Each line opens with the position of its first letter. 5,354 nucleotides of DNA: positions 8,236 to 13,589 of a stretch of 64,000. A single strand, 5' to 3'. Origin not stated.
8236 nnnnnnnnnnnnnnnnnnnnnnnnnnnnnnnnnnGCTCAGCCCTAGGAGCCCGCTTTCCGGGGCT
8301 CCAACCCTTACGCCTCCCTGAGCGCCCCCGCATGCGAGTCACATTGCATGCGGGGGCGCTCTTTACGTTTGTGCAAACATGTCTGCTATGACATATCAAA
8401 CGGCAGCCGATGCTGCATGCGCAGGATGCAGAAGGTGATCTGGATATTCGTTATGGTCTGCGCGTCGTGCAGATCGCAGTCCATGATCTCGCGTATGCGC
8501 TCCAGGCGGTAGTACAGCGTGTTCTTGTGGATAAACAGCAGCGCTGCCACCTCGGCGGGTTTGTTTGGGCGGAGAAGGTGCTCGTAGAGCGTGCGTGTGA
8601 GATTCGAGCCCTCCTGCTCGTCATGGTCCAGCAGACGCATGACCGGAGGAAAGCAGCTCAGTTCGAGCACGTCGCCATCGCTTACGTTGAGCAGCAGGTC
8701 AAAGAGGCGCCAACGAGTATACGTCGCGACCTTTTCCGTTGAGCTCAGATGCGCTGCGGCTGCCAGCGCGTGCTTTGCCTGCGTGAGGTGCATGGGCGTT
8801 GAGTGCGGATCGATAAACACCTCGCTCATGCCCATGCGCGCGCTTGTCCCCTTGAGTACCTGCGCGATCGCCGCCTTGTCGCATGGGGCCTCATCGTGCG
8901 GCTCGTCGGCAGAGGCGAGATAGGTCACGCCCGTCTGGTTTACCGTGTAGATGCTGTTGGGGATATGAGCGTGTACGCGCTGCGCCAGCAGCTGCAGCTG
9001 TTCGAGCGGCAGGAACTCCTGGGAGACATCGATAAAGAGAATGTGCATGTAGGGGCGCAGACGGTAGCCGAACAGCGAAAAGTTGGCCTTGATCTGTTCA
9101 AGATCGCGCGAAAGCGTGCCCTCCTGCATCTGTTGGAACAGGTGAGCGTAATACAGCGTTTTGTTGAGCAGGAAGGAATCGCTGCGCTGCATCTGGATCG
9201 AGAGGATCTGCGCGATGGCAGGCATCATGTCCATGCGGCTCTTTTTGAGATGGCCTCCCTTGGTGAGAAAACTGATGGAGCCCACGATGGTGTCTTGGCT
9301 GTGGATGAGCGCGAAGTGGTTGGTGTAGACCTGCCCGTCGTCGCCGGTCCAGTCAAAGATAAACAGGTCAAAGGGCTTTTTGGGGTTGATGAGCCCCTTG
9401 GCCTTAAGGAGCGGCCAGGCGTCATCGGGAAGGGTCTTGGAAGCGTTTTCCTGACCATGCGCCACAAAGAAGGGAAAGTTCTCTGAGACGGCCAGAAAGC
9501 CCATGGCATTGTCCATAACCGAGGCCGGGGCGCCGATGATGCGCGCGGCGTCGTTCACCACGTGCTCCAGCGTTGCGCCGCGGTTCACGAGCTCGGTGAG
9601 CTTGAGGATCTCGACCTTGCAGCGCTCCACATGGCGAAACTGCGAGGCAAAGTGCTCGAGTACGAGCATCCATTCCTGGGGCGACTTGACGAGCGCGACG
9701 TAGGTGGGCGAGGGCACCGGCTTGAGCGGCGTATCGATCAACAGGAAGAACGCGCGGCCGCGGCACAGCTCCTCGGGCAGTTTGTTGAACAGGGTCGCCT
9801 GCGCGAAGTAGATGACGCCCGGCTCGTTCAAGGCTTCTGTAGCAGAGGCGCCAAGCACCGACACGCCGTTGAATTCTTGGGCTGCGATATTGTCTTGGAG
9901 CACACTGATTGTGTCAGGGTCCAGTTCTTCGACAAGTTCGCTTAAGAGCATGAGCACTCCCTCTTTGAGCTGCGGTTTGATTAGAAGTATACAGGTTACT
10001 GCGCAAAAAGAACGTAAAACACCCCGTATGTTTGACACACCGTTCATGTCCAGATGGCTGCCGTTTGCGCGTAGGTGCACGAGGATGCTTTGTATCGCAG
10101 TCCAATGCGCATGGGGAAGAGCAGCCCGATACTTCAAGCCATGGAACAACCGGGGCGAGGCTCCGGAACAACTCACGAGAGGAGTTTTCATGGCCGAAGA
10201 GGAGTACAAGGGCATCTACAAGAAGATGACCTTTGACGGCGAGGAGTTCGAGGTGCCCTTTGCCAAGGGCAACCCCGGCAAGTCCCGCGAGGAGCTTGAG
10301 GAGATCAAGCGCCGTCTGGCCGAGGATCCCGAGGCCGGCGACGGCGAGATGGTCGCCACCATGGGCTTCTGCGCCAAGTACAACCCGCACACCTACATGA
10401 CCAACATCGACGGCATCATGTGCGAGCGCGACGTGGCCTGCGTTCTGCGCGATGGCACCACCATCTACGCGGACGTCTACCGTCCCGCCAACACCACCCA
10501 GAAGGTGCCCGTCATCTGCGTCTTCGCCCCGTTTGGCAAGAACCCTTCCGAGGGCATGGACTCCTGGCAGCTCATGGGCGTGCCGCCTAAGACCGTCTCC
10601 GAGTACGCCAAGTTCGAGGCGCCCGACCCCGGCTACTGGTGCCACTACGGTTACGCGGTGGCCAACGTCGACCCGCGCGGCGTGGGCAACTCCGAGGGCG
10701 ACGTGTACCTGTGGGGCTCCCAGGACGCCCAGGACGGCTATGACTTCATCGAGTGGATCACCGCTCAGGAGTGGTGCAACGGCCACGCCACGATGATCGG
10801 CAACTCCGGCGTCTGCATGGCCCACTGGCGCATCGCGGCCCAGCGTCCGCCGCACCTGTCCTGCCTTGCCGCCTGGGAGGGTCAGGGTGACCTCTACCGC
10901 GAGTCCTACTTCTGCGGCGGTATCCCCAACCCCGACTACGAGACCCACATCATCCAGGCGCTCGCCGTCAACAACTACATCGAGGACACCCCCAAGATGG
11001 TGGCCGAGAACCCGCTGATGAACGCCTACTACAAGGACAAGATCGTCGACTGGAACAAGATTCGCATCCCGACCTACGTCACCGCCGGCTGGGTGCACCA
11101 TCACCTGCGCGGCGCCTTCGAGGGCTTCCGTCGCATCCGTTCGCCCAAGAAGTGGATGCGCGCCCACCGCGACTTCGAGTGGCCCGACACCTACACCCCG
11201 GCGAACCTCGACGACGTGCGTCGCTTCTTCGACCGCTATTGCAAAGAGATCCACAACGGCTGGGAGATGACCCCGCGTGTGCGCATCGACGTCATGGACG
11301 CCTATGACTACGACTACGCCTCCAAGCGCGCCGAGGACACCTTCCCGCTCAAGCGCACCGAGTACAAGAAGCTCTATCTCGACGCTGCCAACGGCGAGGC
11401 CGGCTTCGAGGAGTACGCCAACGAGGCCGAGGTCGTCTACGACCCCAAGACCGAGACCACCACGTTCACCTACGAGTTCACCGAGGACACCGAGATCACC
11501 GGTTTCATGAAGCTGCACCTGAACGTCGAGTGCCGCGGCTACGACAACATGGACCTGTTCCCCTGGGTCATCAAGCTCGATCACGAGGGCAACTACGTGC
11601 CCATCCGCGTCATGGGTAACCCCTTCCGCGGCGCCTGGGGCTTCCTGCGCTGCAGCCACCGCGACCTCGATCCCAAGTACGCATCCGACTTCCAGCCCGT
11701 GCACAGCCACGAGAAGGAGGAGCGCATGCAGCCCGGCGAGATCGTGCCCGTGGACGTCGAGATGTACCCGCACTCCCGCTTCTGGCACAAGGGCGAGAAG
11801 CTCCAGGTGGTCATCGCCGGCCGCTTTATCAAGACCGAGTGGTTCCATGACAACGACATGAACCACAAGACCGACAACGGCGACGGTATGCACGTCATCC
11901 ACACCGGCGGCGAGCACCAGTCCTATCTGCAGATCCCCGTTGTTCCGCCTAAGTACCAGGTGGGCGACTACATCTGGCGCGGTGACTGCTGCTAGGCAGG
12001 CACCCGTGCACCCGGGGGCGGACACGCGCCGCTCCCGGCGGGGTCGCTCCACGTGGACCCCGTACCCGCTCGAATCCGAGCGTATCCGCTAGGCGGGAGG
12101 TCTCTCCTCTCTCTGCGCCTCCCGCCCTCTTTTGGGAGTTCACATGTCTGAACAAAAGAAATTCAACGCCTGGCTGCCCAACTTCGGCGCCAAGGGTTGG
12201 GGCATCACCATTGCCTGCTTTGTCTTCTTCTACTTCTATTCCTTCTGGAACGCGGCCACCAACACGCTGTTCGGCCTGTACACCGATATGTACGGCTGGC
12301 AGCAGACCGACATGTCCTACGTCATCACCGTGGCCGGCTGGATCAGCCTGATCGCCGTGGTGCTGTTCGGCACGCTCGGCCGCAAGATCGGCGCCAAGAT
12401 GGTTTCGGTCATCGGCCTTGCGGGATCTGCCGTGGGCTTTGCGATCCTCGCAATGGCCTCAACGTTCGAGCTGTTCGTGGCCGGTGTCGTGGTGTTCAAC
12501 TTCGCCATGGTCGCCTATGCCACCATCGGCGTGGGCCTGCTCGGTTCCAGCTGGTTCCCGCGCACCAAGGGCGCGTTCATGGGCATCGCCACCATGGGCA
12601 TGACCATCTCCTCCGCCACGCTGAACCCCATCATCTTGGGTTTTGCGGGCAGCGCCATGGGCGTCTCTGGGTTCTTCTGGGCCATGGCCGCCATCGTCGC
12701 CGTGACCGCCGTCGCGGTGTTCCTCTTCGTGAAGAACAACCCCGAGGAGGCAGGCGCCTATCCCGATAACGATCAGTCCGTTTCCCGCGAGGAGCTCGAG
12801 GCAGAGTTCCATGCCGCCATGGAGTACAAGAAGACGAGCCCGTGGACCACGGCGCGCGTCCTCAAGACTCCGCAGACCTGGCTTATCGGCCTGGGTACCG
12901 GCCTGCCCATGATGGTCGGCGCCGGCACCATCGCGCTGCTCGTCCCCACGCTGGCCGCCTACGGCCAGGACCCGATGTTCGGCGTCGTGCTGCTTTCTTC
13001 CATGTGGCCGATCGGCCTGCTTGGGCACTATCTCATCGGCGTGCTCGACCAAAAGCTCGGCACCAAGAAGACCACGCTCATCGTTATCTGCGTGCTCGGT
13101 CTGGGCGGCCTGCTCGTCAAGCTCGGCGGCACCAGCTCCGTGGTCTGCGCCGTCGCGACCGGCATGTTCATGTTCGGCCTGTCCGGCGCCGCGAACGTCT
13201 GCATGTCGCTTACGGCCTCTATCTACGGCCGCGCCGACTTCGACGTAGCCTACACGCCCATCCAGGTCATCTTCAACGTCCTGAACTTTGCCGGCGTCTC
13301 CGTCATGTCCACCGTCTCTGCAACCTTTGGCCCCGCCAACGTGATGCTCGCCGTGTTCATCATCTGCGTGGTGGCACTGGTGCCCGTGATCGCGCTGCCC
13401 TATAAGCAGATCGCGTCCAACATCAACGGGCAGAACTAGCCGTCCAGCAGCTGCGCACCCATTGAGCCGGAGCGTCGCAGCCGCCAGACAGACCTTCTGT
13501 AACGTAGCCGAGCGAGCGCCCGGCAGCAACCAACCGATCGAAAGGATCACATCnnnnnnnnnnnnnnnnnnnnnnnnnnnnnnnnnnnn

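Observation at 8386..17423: Locus A: PucR regulator, CocE/NonD hydrolase, MFS, stand-alone carrier protein, phosphotransacylase, membrane protein, acyl kinase and AEC transporter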

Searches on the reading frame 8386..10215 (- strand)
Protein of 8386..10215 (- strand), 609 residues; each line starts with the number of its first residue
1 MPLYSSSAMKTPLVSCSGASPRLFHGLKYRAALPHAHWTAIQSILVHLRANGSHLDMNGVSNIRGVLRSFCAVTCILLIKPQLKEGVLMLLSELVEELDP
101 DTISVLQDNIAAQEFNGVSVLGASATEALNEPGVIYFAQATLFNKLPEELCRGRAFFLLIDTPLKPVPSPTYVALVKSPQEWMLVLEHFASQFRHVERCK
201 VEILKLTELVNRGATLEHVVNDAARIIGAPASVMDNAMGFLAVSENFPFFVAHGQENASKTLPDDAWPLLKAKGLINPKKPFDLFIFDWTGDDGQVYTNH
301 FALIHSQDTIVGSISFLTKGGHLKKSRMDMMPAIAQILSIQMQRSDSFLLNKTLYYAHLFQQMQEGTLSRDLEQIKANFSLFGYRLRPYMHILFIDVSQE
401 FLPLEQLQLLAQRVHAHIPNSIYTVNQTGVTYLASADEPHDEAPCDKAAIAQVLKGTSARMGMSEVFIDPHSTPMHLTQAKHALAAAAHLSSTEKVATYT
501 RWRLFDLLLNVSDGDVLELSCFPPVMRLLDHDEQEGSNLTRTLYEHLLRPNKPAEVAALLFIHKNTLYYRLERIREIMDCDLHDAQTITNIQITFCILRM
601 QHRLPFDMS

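Call 4: search_protein_families(library=pfam, proteins=[window:8386-10215:-], max_evalue=0.01)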
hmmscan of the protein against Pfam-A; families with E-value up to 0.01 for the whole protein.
window:8386-10215:- (609 aa): 2 families
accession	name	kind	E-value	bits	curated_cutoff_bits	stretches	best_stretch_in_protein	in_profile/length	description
PF13556.12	HTH_30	-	2.4e-14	53.3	27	1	539-593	1-55/59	PucR C-terminal helix-turn-helix domain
PF17853.6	GGDEF_2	-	4.4e-05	24.1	24.5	1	373-485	6-115/116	GGDEF-like domain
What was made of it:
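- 8386..9951 (-): PucR-family transcriptional regulator. The ORF runs on to 10215, but the likely start is 9951. PF13556 HTH_30, E 2e-14, and GGDEF_2 (call 4).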

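Call 5: search_protein_families(library=ncbifam, proteins=[window:8386-10215:-], max_evalue=0.01)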
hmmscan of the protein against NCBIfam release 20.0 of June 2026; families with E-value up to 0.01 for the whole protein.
window:8386-10215:- (609 aa): 3 families
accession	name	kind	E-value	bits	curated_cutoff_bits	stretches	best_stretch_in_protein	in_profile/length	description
NF058503.1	SprTransRegAdeR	equivalog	9.3e-08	31.5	700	1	492-600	293-401/403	sporulation transcriptional activator AdeR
NF008550.0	PRK11477.1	equivalog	1.8e-06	27.1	612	1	460-585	247-369/385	CdaR family transcriptional regulator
NF045769.1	TransActPmfR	equivalog_domain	3.8e-05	22.5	800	1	525-591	389-455/470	transcciptional activator PmfR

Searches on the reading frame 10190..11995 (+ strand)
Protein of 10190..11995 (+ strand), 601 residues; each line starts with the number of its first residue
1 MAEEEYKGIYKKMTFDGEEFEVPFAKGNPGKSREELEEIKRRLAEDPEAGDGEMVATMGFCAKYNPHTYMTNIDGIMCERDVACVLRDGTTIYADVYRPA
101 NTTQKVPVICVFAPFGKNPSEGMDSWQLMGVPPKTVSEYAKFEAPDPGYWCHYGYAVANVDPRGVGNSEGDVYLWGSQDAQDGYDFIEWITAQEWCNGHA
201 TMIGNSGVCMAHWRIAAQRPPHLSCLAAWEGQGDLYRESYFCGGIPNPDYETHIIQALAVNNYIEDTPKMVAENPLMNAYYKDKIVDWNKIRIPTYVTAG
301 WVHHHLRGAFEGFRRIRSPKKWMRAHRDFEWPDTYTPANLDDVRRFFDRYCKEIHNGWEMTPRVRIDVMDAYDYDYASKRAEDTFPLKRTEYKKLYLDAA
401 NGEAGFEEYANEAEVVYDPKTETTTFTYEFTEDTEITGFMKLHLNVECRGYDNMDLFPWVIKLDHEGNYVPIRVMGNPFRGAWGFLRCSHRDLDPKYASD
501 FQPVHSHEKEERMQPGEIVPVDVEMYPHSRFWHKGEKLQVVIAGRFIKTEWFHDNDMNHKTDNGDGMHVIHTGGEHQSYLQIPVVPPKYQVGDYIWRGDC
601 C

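Call 4: search_protein_families(library=pfam, proteins=[window:10190-11995:+], max_evalue=0.01)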
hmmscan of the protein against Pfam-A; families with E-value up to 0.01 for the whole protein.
window:10190-11995:+ (601 aa): 2 families
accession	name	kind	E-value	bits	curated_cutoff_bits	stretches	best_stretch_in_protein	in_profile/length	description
PF02129.25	Peptidase_S15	-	2.6e-33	116.3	23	1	88-248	1-145/262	X-Pro dipeptidyl-peptidase (S15 family)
PF08530.16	PepX_C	-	1.5e-31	110.4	22.5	1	356-581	1-217/217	X-Pro dipeptidyl-peptidase C-terminal non-catalytic domain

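Call 5: search_protein_families(library=ncbifam, proteins=[window:10190-11995:+], max_evalue=0.01)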
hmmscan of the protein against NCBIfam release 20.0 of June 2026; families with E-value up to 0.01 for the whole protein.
window:10190-11995:+ (601 aa): 2 families
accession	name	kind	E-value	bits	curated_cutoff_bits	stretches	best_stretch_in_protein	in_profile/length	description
TIGR00976.1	CocE_NonD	subfamily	6.2e-55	187.3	66.3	2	86-253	3-151/550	CocE/NonD family hydrolase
NF003780.0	PRK05371.1-1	subfamily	1.1e-10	40.6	642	1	91-193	72-177/594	Xaa-Pro dipeptidyl-peptidase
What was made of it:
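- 10190..11995 (+): CocE/NonD-family serine α/β-hydrolase, the proposed acyl-capturing enzyme that loads or unloads the carrier protein. TIGR00976, 187 bits, above its cutoff; PF02129 plus PF08530 (calls 4, 5).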

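Call 37: search_solved_structures(query=window:10190-11995:+, max_evalue=0.00001, show_alignments=3)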
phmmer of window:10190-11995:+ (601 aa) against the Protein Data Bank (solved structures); distinct sequences matched with E-value up to 0.00001: 14.
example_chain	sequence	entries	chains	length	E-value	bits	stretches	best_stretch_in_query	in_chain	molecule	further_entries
3ib3_A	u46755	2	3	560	1e-93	318.2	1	76-585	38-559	CocE/NonD family hydrolase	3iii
3i2g_A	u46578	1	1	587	7.6e-12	47.6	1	81-242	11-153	Cocaine esterase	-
3i2f_A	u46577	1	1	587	7.6e-12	47.6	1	81-242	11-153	Cocaine esterase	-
3i2j_A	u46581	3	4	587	7.7e-12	47.6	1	81-242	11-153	Cocaine esterase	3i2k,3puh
3i2i_A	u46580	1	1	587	7.7e-12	47.6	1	81-242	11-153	Cocaine esterase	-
3ida_A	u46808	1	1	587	7.8e-12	47.6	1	81-242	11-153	Cocaine esterase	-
3i2h_A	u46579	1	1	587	7.8e-12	47.6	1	81-242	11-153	Cocaine esterase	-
3pui_A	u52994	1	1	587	9e-12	47.4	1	82-242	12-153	Cocaine esterase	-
1l7r_A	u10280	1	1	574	1.4e-11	46.7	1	81-242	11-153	cocaine esterase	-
9k48_A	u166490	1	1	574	3.7e-11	45.4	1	81-242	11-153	Cocaine esterase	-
4p08_A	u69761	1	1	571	4.1e-11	45.2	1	82-242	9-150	Cocaine esterase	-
7f65_A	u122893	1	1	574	4.2e-11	45.2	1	81-242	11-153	Cocaine esterase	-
1ju3_A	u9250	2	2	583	7.1e-11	44.4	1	81-242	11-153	cocaine esterase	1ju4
1l7q_A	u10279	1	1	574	9.6e-11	44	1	81-242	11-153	cocaine esterase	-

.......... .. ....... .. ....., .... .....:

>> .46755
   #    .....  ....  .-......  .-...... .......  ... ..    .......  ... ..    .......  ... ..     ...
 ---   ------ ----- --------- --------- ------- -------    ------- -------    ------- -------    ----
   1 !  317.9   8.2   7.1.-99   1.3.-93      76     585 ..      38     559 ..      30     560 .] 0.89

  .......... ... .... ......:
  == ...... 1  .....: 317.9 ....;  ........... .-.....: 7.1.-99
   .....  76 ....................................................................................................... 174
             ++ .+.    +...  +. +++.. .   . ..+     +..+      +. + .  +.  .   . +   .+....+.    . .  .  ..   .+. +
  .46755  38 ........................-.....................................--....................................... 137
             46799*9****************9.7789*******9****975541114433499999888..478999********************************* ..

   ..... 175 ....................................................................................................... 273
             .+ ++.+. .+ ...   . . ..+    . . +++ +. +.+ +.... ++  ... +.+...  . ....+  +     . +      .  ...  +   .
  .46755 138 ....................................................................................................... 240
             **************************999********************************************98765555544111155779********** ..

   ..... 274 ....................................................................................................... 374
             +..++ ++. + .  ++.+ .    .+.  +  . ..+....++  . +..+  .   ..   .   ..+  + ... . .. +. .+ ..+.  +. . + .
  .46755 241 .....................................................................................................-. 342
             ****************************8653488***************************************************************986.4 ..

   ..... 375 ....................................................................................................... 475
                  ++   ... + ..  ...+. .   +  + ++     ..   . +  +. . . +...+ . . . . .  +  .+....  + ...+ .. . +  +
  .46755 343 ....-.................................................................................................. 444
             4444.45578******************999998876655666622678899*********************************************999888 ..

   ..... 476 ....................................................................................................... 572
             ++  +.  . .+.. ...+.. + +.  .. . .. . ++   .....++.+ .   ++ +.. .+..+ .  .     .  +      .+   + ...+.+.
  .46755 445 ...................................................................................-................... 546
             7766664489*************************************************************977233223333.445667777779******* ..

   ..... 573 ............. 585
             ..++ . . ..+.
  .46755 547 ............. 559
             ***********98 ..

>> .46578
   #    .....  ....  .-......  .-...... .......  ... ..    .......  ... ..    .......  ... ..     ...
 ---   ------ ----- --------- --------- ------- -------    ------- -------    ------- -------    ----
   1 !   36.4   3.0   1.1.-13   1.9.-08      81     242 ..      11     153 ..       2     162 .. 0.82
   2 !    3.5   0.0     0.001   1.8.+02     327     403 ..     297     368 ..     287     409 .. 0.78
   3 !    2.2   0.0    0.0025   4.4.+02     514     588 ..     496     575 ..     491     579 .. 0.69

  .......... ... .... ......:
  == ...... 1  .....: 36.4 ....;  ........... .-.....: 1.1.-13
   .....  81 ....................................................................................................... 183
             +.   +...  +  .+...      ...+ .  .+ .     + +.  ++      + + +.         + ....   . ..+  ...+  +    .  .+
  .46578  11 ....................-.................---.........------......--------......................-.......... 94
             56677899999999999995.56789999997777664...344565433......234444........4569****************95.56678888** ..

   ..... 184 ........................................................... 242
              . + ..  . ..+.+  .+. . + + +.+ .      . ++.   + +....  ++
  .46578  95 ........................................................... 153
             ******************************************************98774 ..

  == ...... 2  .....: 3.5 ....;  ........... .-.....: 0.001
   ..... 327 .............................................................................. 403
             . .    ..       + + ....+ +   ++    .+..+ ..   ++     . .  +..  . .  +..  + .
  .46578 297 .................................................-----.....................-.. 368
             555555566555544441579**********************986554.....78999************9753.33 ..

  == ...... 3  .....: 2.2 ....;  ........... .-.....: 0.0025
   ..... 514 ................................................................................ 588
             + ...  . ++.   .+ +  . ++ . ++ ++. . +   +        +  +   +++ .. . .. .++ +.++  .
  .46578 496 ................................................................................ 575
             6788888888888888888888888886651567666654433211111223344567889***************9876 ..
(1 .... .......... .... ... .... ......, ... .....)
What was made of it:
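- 10190..11995 (+): The nearest structure is S. aureus 3IB3/3III, of unknown function, E 1e-93 (call 37).
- On CocE/NonD hydrolase (TIGR00976): The position of the CocE Asp259 equivalent is not Asp in this subfamily or in 3IB3 (reading of the alignment in call 37).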

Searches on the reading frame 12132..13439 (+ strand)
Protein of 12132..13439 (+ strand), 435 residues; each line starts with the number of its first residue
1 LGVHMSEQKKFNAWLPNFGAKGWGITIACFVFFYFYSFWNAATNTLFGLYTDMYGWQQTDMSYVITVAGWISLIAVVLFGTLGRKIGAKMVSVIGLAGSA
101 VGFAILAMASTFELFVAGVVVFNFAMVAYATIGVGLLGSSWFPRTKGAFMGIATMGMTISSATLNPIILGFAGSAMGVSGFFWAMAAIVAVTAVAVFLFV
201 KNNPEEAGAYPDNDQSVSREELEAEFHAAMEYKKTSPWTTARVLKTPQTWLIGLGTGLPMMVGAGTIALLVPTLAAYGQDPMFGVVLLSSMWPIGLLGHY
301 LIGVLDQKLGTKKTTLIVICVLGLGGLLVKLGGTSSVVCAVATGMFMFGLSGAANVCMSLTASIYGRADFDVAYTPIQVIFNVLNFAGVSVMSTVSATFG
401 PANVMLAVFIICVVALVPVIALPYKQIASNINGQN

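Call 4: search_protein_families(library=pfam, proteins=[window:12132-13439:+], max_evalue=0.01)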
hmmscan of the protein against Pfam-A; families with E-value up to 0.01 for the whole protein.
window:12132-13439:+ (435 aa): 1 family
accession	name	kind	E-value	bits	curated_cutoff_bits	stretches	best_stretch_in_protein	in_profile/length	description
PF07690.21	MFS_1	-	7.3e-26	91.3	33.4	2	30-360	4-315/347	Major Facilitator Superfamily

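Call 5: search_protein_families(library=ncbifam, proteins=[window:12132-13439:+], max_evalue=0.01)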
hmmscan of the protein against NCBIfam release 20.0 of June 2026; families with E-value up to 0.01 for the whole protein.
window:12132-13439:+ (435 aa): 7 families
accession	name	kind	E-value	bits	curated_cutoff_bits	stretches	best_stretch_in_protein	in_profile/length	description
NF038246.1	bile_salt_MFS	equivalog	6.5e-19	68.1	400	1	51-417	33-398/408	conjugated bile salt MFS transporter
NF049980.1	SfMCT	equivalog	1.2e-16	60.4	320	1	29-410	14-376/378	L-lactate MFS transporter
TIGR00890.1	2A0111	subfamily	3.2e-10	39.5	374.85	1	24-416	8-375/377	oxalate/formate antiport family MFS transporter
TIGR00893.1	2A0114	subfamily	8.8e-09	34.8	395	1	55-416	25-392/399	D-galactonate transporter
TIGR00881.1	2A0104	subfamily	2.1e-08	33.6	407.75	1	49-350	20-327/379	phosphoglycerate transporter protein PgtP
TIGR00896.1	CynX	subfamily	4.7e-05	22.6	406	1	78-361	54-308/355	CynX/NimT family MFS transporter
NF003163.0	PRK04143.1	equivalog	0.0094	15.4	272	0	334-385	202-249/265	protein-ADP-ribose hydrolase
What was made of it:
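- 12132..13439 (+): MFS transporter of the monocarboxylate / oxalate-formate type. The likely start is 12144. PF07690, E 7e-26, with weak matches to bile-salt, lactate and OFA MFS models (calls 4, 5).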
